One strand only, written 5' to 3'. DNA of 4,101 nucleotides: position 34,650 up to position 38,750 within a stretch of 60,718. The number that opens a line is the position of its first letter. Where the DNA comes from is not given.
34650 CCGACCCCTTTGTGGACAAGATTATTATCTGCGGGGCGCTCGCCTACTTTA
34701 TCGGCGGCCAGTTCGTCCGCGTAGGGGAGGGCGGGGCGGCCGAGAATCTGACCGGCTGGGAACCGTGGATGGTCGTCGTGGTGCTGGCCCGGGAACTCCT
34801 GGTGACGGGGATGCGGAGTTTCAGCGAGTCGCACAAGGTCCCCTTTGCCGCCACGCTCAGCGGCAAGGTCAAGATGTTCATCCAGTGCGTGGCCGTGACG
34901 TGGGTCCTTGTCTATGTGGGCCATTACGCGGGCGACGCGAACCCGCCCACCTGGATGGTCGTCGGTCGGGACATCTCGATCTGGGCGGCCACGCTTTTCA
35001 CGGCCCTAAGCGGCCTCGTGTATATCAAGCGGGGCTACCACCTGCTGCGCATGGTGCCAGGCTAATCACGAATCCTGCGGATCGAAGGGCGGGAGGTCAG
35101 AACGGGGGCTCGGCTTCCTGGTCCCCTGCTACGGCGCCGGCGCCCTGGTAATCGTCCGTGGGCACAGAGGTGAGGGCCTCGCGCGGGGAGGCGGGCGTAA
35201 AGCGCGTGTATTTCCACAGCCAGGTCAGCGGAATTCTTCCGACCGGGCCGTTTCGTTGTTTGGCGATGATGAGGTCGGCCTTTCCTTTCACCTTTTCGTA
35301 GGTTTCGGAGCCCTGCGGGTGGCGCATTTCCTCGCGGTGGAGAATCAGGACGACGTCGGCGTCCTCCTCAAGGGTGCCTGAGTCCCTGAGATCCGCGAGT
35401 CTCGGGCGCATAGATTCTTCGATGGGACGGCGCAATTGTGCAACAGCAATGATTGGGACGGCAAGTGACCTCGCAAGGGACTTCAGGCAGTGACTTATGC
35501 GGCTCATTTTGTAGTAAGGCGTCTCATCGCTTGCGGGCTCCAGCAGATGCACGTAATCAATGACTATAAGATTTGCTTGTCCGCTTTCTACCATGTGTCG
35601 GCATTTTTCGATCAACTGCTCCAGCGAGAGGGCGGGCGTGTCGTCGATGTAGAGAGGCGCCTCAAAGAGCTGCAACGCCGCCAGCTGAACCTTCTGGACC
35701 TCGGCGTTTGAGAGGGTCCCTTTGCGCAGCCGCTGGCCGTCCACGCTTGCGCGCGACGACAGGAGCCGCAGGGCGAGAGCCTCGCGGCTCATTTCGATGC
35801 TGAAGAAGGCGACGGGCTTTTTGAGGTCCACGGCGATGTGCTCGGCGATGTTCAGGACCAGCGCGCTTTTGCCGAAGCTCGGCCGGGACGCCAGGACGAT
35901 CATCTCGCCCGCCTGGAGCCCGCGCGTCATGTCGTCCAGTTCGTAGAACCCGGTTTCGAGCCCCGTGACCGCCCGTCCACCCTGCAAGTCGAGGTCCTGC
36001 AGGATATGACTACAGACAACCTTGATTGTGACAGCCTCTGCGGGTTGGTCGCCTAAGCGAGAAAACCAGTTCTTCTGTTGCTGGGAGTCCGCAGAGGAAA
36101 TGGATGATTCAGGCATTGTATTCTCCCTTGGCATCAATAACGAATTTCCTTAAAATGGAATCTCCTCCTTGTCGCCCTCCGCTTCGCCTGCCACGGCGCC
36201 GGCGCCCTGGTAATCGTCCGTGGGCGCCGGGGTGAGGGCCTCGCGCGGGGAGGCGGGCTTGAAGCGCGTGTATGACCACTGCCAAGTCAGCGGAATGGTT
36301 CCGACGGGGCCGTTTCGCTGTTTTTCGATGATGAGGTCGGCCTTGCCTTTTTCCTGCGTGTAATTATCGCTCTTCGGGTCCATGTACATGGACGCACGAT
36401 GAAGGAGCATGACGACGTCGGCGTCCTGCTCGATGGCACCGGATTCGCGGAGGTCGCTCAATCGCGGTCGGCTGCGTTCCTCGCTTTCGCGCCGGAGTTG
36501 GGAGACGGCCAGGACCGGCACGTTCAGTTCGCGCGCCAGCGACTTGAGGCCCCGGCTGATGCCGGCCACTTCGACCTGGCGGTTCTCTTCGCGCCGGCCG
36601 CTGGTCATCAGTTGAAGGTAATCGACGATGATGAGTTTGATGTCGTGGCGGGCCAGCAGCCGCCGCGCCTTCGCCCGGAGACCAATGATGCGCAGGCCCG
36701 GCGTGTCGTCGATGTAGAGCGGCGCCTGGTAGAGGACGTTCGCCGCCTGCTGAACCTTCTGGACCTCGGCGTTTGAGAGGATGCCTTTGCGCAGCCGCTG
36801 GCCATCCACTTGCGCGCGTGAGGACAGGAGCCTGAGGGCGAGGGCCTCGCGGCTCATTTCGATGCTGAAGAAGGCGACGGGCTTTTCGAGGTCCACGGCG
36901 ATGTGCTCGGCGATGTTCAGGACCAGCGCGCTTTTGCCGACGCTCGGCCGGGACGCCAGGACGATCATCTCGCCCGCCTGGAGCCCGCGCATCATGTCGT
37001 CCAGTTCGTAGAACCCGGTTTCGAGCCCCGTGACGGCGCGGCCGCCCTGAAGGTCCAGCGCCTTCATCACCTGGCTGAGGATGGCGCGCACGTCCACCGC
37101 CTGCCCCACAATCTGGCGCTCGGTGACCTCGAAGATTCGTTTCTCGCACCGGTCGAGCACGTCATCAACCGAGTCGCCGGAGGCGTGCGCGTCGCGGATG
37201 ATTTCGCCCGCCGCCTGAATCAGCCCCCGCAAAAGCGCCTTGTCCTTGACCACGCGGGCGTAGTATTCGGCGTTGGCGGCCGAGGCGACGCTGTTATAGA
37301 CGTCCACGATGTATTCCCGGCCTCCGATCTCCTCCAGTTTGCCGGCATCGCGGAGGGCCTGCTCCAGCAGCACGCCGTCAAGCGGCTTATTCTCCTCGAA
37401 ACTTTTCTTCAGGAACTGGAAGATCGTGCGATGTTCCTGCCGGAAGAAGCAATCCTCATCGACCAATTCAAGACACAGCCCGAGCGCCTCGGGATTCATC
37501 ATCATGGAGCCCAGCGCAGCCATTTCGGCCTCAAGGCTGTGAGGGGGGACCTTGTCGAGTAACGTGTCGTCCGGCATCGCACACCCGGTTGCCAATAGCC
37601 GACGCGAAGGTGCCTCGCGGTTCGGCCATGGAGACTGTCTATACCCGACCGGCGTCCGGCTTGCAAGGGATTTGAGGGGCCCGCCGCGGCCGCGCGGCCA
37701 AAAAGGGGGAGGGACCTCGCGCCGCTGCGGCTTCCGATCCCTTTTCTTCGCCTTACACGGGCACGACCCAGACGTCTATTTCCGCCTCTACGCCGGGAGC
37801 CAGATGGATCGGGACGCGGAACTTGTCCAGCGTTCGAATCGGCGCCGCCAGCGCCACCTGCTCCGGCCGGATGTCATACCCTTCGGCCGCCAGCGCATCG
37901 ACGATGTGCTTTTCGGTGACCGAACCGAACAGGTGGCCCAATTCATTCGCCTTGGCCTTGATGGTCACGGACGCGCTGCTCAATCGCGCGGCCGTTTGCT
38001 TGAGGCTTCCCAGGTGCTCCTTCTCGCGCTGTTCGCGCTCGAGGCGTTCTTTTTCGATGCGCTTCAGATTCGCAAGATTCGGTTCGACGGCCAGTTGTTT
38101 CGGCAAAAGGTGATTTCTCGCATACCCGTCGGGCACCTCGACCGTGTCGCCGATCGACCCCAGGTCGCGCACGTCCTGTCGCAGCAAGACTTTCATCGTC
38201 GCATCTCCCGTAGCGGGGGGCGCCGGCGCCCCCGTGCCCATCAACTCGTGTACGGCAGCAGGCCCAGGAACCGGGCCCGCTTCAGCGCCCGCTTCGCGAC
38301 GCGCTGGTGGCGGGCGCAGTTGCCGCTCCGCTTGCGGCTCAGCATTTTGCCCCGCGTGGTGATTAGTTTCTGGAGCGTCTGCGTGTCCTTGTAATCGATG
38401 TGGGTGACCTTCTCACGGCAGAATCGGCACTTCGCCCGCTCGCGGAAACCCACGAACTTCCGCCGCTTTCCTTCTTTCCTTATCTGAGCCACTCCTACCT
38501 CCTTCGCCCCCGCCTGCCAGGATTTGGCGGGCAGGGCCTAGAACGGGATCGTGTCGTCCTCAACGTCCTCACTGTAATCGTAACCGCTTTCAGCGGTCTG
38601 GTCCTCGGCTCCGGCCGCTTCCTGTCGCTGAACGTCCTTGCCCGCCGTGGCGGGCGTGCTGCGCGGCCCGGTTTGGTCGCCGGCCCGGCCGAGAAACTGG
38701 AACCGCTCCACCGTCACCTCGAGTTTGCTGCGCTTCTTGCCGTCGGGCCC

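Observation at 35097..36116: Intact, mosaic DnaB paralog with only the motor domain, directly downstream of dnaB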

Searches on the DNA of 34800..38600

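Call 71: search_rna_families(source=window, start=34800, end=38600, threshold=evalue, max_evalue=1)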
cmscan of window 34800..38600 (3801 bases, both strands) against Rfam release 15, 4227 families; matches with E-value up to 1: 0.
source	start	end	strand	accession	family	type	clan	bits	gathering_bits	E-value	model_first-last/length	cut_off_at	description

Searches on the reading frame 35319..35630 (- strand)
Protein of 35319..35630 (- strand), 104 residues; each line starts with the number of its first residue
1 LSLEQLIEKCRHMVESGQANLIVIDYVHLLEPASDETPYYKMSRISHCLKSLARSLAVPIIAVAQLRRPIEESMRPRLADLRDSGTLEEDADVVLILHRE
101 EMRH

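Call 39: find_related_loci(query=A1, collection=metagenome_contigs, flank=6000)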
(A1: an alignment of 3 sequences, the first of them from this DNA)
Query A1 (104 aa) in metagenome_contigs; peptide patterns used: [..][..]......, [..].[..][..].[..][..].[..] (x = any residue, [..] = any of these).
550 stretches matched a pattern; 27 encode a relative of the query (tblastn E <= 1e-3); 27 distinct loci.
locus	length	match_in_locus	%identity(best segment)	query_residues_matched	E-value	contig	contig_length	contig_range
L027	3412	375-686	88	1-104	3e-59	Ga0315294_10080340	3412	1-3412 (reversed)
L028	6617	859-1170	83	1-104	7e-57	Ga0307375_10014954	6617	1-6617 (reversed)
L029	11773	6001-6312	83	1-104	7e-57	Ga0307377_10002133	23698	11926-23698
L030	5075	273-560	56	9-104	1e-30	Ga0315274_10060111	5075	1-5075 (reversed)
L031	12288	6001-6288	54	9-104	1e-29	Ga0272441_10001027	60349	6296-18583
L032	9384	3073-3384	51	1-104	5e-29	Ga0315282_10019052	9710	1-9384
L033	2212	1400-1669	55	10-104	1e-28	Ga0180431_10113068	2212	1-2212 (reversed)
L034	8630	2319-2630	42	1-104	8e-28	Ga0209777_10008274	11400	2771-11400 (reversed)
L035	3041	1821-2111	53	9-104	1e-27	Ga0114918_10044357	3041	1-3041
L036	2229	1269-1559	48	9-103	2e-27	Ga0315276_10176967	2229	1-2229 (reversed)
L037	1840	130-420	51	9-104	6e-27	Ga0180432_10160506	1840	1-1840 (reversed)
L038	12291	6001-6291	51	9-104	7e-27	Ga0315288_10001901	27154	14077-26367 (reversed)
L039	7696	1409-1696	50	9-104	8e-27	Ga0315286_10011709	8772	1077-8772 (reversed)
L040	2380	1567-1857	49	9-103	7e-27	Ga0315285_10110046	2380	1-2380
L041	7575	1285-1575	51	9-104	9e-27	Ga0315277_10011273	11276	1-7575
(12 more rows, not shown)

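Call 65: find_related_loci(query=A1, collection=viral_contigs, flank=6000)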
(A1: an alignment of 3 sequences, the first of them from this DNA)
Query A1 (104 aa) in viral_contigs; peptide patterns used: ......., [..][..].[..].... (x = any residue, [..] = any of these).
105 stretches matched a pattern; 9 encode a relative of the query (tblastn E <= 1e-3); 9 distinct loci.
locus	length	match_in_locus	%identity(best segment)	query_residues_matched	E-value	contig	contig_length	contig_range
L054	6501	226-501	44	9-100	1e-20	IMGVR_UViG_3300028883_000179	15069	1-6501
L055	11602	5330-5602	43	9-100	2e-20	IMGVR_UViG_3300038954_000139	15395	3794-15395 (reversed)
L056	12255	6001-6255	42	20-101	6e-17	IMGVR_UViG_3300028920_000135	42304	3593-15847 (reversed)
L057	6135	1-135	62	60-103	6e-14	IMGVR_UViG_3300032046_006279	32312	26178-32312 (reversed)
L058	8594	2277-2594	29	1-99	2e-12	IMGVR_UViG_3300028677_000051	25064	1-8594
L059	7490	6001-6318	29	1-99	3e-12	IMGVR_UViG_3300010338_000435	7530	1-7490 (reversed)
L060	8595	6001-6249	37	19-100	6e-12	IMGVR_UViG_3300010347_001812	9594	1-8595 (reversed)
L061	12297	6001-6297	29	2-99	4e-10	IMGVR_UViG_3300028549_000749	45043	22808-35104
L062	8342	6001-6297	29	2-99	4e-10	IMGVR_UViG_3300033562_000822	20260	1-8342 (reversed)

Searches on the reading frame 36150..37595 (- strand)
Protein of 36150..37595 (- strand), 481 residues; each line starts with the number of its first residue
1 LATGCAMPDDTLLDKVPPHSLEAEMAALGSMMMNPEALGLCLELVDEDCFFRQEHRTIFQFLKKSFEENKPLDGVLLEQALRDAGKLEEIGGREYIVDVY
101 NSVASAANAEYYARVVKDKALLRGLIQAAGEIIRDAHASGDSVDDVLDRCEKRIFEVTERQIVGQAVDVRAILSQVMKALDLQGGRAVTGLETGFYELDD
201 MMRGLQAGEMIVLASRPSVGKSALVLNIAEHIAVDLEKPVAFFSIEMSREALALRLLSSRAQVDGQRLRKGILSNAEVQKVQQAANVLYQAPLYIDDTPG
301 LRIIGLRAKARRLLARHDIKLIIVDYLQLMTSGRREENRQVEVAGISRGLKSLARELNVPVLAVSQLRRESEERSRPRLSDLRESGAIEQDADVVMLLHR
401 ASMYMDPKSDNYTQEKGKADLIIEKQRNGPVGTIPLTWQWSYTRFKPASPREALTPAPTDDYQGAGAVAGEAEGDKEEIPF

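Call 7: search_protein_families(library=pfam, proteins=[window:36150-37595:-], max_evalue=0.01)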
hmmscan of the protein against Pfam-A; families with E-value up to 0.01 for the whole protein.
window:36150-37595:- (481 aa): 5 families
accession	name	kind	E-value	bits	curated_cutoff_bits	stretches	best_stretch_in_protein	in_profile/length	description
PF03796.21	DnaB_C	-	3.7e-99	331.7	27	1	190-446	1-254/255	DnaB-like helicase C terminal domain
PF00772.26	DnaB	-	1.2e-28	99.6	23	1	17-118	2-103/103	DnaB-like helicase N terminal domain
PF13481.12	AAA_25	-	1e-16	61.6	27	1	195-371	19-194/195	AAA domain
PF06745.19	ATPase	-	0.00092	19.1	26.6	1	192-390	2-187/231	KaiC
PF05621.17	TniB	-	0.0035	17.2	22.4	0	306-364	107-160/189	Bacterial TniB protein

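Call 8: search_protein_families(library=ncbifam, proteins=[window:36150-37595:-], max_evalue=0.001)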
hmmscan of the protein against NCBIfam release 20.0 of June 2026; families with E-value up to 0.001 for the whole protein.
window:36150-37595:- (481 aa): 17 families
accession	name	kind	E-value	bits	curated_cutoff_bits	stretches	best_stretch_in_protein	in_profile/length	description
TIGR00665.1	DnaB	equivalog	9.9e-149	495.8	385.25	1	17-447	2-432/435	replicative DNA helicase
NF004384.0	PRK05748.1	equivalog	2.3e-146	487.9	525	1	10-451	3-445/452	replicative DNA helicase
NF005852.0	PRK07773.1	equivalog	2.8e-141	472.6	780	2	12-388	19-399/886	replicative DNA helicase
NF004109.0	PRK05595.1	equivalog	8.9e-121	403.6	737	1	17-446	8-436/444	replicative DNA helicase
NF006443.0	PRK08760.1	equivalog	2.8e-117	392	741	1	15-447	31-466/476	replicative DNA helicase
NF005424.0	PRK07004.1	equivalog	5.4e-116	387.8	834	1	15-447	13-450/460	replicative DNA helicase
NF006606.0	PRK09165.1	equivalog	9.3e-114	380.7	540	1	15-448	19-487/497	replicative DNA helicase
TIGR03600.1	phage_DnaB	exception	2e-110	369.7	498.65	1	20-438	1-421/421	phage replicative helicase, DnaB family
NF040583.1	dnaB_SPI-7_type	exception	2.1e-109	366.5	655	1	18-446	2-432/434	SPI-7-type island replicative DNA helicase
NF005369.0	PRK06904.1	equivalog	8.5e-108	361.1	809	1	15-446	23-462/474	replicative DNA helicase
NF004967.0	PRK06321.1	equivalog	2.7e-104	349.7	751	2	187-450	205-467/472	replicative DNA helicase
NF006458.0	PRK08840.1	equivalog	4.5e-103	345.4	884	1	15-446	18-454/464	replicative DNA helicase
NF006306.0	PRK08506.1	equivalog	2.2e-102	343.2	596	1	20-448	6-451/472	replicative DNA helicase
NF005945.0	PRK08006.1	equivalog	1.6e-99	333.9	898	1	15-446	25-461/471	replicative DNA helicase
NF005240.0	PRK06749.1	subfamily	5.2e-78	262.7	686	1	21-445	6-424/428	replicative DNA helicase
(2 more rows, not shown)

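Call 50: search_protein_families(library=padloc, proteins=[window:36150-37595:-], max_evalue=0.01)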
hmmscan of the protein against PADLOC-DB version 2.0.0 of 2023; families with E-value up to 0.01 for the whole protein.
window:36150-37595:- (481 aa): 0 families

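Call 51: search_protein_families(library=phrogs, proteins=[window:36150-37595:-], max_evalue=1e-10)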
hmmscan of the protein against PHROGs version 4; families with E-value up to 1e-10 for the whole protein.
window:36150-37595:- (481 aa): 6 families
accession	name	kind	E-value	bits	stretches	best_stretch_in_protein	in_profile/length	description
phrog_19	-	DNA, RNA and nucleotide metabolism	7.2e-105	353.2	1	14-451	154-584/621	DnaB-like replicative helicase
phrog_239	-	DNA, RNA and nucleotide metabolism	1.6e-43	150.7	1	134-461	293-611/801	DNA primase/helicase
phrog_243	-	DNA, RNA and nucleotide metabolism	3.4e-41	142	1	195-449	22-269/273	DnaB-like replicative helicase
phrog_11530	-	unknown function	7.8e-38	131.2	1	292-437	5-147/184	-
phrog_19347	-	unknown function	1.8e-14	54.9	1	382-445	1-76/79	-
phrog_23150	-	unknown function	3.4e-13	50.6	1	43-230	33-216/217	-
